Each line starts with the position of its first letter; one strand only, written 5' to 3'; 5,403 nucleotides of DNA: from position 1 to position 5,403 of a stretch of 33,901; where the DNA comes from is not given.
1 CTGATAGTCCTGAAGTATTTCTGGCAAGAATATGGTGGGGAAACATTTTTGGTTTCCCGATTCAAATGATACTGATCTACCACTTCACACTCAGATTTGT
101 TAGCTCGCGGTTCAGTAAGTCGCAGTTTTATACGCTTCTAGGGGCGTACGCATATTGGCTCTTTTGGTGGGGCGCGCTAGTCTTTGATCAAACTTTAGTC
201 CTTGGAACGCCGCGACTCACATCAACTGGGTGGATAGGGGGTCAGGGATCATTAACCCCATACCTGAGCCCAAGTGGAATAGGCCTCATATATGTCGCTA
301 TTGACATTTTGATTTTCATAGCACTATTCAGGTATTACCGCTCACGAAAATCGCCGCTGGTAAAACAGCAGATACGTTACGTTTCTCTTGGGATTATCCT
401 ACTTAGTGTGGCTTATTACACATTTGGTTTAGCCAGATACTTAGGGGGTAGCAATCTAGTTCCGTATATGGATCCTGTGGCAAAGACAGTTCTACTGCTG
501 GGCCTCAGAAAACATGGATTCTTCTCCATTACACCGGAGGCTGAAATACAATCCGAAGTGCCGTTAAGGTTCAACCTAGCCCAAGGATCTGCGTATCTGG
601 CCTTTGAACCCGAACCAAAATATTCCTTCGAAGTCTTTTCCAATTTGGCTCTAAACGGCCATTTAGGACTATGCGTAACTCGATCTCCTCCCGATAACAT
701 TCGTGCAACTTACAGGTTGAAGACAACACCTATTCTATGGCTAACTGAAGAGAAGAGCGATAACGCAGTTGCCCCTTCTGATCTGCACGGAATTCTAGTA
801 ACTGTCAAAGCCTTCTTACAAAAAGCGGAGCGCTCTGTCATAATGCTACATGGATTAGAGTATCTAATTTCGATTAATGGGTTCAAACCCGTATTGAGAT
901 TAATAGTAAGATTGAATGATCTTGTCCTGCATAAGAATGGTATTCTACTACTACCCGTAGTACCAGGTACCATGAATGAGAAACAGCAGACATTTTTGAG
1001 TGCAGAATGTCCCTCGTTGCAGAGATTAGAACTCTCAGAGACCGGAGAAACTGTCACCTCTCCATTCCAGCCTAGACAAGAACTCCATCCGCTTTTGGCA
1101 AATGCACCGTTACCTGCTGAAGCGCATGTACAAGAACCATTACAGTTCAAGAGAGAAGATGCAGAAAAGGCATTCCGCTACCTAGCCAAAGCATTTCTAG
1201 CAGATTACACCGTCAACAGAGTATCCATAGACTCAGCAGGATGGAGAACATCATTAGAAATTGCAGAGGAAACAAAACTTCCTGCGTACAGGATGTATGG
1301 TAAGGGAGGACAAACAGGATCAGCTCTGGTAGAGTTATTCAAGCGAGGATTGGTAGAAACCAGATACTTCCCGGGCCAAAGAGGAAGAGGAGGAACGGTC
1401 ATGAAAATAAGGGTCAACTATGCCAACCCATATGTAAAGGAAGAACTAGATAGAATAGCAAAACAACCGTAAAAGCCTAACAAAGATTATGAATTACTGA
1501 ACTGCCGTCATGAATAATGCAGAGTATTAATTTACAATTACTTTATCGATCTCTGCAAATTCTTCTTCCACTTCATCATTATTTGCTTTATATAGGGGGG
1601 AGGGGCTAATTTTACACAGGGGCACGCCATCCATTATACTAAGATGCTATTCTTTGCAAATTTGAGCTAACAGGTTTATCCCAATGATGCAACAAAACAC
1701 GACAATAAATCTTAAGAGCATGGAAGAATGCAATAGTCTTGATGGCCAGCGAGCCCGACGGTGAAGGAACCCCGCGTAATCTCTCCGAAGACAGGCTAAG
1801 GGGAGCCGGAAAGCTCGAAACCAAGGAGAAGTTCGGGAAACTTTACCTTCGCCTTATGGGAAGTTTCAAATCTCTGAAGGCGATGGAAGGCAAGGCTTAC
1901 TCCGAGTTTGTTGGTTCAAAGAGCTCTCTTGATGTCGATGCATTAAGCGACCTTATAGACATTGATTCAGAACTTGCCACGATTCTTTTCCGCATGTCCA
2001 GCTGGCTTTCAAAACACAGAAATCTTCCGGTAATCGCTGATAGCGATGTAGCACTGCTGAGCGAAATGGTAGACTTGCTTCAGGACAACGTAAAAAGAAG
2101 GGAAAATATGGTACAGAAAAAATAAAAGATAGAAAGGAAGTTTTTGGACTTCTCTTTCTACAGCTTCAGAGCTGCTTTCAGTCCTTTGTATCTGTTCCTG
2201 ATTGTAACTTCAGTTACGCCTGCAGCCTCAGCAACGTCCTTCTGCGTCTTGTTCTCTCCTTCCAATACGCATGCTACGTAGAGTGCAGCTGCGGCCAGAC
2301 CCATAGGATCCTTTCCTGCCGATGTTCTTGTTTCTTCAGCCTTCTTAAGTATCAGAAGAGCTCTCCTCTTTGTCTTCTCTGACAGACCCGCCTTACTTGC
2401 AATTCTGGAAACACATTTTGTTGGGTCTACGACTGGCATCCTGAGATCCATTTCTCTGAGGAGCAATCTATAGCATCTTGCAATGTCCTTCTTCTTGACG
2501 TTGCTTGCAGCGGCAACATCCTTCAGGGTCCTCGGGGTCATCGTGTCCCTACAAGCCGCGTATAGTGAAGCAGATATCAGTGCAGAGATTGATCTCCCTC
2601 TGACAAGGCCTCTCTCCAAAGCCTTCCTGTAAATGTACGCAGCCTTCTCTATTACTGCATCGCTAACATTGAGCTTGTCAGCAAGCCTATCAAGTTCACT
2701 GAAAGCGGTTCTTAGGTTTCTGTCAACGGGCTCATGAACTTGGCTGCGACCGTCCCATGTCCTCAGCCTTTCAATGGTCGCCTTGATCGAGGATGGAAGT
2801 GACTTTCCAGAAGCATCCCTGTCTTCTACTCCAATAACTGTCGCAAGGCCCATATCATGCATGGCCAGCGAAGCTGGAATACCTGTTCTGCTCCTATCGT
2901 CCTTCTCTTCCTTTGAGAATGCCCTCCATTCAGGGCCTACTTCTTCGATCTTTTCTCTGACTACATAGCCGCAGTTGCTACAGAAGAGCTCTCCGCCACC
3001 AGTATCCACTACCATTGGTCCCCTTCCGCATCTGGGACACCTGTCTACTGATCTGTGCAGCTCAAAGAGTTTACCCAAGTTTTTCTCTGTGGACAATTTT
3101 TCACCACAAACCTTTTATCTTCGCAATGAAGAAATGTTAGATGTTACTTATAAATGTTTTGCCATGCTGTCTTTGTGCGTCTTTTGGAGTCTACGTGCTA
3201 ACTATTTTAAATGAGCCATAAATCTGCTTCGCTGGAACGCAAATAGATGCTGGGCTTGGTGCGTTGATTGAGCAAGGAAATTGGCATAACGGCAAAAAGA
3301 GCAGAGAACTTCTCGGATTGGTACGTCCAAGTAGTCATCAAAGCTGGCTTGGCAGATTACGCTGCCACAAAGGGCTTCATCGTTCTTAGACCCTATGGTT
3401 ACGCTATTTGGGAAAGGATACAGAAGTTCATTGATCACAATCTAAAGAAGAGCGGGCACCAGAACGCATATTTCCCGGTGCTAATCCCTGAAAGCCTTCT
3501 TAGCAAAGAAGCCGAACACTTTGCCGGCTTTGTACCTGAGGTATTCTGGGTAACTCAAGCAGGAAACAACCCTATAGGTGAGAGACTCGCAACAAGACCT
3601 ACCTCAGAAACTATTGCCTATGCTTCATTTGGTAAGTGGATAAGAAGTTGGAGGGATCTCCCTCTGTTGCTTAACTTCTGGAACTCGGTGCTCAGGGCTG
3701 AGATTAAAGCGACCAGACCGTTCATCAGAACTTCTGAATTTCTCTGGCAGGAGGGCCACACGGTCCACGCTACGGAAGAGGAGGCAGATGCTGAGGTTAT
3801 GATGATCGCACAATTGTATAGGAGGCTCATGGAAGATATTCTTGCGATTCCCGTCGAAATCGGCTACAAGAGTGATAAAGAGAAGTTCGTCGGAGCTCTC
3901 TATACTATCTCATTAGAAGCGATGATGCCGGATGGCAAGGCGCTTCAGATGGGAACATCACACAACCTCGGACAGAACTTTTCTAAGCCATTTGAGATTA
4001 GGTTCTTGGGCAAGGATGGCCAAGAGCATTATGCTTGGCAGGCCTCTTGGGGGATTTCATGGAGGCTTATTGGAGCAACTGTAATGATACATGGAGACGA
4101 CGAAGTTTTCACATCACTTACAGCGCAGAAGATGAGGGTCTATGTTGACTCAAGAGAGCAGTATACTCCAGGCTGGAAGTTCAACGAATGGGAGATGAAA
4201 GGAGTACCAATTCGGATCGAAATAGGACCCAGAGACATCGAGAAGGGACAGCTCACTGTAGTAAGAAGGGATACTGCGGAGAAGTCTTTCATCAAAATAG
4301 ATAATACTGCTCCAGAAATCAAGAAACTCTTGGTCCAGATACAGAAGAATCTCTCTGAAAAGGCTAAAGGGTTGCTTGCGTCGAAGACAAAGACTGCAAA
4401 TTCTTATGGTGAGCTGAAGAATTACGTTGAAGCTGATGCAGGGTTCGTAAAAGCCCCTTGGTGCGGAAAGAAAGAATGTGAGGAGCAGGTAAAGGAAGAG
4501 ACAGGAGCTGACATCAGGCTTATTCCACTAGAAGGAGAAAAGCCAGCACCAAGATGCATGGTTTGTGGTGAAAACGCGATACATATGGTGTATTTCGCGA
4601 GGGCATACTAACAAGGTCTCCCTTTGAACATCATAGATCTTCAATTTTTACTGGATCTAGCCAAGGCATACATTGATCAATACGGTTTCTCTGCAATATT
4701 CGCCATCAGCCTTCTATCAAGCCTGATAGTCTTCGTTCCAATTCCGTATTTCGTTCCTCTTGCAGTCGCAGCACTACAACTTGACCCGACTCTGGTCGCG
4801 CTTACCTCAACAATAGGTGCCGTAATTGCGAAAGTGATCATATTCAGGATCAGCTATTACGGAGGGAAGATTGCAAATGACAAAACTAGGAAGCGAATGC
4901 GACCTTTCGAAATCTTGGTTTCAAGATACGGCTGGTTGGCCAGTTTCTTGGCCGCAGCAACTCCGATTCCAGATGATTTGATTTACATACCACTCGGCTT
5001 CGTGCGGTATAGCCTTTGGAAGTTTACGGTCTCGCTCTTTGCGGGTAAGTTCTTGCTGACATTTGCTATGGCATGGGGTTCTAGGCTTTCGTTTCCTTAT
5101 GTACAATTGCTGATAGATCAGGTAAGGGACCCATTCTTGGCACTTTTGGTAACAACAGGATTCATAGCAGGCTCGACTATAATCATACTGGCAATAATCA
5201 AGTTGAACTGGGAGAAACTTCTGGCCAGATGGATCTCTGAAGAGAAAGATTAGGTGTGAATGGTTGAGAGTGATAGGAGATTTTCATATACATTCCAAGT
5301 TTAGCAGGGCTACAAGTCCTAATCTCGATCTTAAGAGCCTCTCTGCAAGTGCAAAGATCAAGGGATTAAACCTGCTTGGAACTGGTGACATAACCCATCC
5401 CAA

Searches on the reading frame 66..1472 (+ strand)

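Call 11: search_protein_families(library=pfam, proteins=[window:66-1472:+])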
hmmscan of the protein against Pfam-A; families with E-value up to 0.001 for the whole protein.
window:66-1472:+ (468 aa): 1 family
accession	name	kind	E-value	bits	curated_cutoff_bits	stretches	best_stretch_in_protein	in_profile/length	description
PF05763.18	DUF835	-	1.8e-29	102.7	33.1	1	185-314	6-135/136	Protein of unknown function (DUF835)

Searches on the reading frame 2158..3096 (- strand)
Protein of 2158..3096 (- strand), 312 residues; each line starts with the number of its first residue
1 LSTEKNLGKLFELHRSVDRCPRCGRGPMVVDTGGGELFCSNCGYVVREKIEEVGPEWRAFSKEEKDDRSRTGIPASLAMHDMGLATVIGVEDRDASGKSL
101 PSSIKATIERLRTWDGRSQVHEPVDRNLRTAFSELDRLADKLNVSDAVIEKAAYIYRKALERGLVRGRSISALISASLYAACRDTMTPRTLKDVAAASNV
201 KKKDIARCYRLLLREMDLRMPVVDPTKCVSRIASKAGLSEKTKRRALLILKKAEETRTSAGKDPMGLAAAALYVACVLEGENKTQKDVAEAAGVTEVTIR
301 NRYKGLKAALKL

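Call 55: search_protein_families(library=pfam, proteins=[window:2158-3096:-])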
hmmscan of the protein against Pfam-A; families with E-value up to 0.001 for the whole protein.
window:2158-3096:- (312 aa): 2 families
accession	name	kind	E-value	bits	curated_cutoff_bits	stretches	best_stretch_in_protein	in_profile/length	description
PF00382.24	TFIIB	-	2.3e-44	149.8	23.6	2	220-307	3-90/92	Transcription factor TFIIB repeat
PF08271.17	Zn_Ribbon_TF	-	8.2e-12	44.9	29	1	19-60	2-43/43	TFIIB zinc-binding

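Call 73: find_homologous_proteins(query=window:2158-3096:-, max_evalue=1e-100)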
Query window:2158-3096:- (312 aa): 5408 proteins with E <= 1e-100 among 8000 candidates; the best 120 are listed.
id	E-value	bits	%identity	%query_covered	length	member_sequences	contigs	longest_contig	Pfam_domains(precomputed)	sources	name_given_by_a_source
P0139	1.5e-196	669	99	100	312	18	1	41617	PF00382.25,PF08271.18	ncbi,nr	ncbi:MAG: transcription initiation factor IIB [Thaumarchaeota archaeon]|nr:transcription initiation 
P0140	4.2e-182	622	92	98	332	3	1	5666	PF00382.25,PF08271.18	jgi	jgi:transcription initiation factor TFIIB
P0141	1.1e-181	621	90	100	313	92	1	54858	PF00382.25,PF08271.18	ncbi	-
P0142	1.4e-181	620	90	100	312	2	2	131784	PF00382.25,PF08271.18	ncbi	ncbi:MAG: TFIIB-type zinc ribbon-containing protein [Nitrososphaerales archaeon]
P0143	2.3e-181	620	90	100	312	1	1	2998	PF00382.25,PF08271.18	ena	-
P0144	2.7e-181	619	90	100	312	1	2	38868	PF00382.25,PF08271.18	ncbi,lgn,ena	ncbi:MAG: TFIIB-type zinc ribbon-containing protein [Nitrososphaerales archaeon]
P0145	6.0e-181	618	90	100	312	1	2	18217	PF00382.25,PF08271.18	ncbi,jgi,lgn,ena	-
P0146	6.2e-181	618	90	100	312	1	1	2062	PF00382.25,PF08271.18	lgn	-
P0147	6.7e-181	618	90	100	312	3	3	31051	PF00382.25,PF08271.18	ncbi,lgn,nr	ncbi:MAG: transcription initiation factor IIB [Thaumarchaeota archaeon]|nr:transcription initiation 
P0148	7.1e-181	618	90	100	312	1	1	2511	PF00382.25,PF08271.18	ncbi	-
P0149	7.0e-180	615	89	100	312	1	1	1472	PF00382.25,PF08271.18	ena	-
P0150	9.7e-180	614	89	100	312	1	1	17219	PF00382.25,PF08271.18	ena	-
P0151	1.9e-179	613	89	100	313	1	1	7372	PF00382.25,PF08271.18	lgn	-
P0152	6.3e-179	612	90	98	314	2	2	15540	PF00382.25,PF08271.18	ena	-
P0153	5.6e-177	605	88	100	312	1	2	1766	PF00382.25,PF08271.18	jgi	jgi:transcription initiation factor TFIIB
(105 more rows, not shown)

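Call 74: find_encoding_contigs(protein=P0139, flank=10000, max_places=4)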
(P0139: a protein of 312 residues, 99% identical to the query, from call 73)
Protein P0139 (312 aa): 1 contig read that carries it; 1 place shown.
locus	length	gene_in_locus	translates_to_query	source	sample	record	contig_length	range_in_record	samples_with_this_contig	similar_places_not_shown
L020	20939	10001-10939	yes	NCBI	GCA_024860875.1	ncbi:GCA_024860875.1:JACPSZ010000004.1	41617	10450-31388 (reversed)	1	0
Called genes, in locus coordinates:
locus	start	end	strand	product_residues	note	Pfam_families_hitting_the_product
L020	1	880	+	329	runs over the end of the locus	PF02517:Rce1-like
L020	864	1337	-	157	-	PF00383:dCMP_cyt_deam_1, PF14437:MafB19-deam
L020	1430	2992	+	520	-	PF14010:PEPcase_2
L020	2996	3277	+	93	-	-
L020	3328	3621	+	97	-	PF01918:Alba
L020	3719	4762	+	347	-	PF01658:Inos-1-P_synth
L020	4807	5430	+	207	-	-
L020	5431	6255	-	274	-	PF13419:HAD_2 (faint), PF00702:Hydrolase, PF13344:Hydrolase_6, PF13242:Hydrolase_like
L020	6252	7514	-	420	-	PF27218:MJ0043_C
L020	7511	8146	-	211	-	PF09335:VTT_dom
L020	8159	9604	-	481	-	PF00587:tRNA-synt_2b, PF03129:HGTP_anticodon, PF09180:ProRS-C_1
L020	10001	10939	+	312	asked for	PF08271:Zn_Ribbon_TF, PF00382:TFIIB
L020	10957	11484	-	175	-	-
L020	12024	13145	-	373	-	PF01546:Peptidase_M20, PF07687:M20_dimer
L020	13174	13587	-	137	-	PF13404:HTH_AsnC-type, PF13412:HTH_24, PF01037:AsnC_trans_reg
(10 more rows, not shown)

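Call 88: find_encoding_contigs(protein=P0140, flank=6000, max_places=3)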
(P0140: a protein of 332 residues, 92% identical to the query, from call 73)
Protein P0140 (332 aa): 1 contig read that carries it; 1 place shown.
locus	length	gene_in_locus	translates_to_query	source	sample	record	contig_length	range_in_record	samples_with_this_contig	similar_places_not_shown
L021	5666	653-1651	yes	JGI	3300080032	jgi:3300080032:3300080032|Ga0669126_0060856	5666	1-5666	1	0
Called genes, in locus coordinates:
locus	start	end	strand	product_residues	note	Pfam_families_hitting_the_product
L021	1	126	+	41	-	?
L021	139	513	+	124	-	-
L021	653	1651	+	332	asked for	PF08271:Zn_Ribbon_TF, PF00382:TFIIB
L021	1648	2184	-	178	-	-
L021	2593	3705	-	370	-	PF08068:DKCLD, PF01509:TruB_N, PF21238:Pus10_C (weak), PF16198:TruB_C_2, PF01472:PUA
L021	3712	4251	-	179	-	PF02224:Cytidylate_kin (faint), PF13189:Cytidylate_kin2, PF13207:AAA_17 (weak)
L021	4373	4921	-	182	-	PF01956:EMC3_TMCO1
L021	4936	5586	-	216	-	PF13207:AAA_17, PF13238:AAA_18 (weak)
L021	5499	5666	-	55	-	?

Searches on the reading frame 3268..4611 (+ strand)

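Call 55: search_protein_families(library=pfam, proteins=[window:3268-4611:+])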
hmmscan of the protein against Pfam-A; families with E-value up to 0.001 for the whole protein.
window:3268-4611:+ (447 aa): 3 families
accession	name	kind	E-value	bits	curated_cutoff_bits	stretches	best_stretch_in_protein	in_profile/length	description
PF09180.16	ProRS-C_1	-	6.1e-24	84.4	31.5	1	381-447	2-71/71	Prolyl-tRNA synthetase, C-terminal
PF00587.30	tRNA-synt_2b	-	1.1e-18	68.4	29.3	1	104-271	8-175/179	tRNA synthetase class II core domain (G, H, P, S and T)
PF03129.25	HGTP_anticodon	-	4.7e-17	62.4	21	1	279-353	20-93/94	Anticodon binding domain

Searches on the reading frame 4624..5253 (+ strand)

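Call 55: search_protein_families(library=pfam, proteins=[window:4624-5253:+])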
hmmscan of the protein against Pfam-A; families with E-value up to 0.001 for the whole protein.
window:4624-5253:+ (209 aa): 1 family
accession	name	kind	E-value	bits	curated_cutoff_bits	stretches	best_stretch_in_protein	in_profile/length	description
PF09335.16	VTT_dom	-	1.6e-16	61.4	33.9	1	40-149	1-117/123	VTT domain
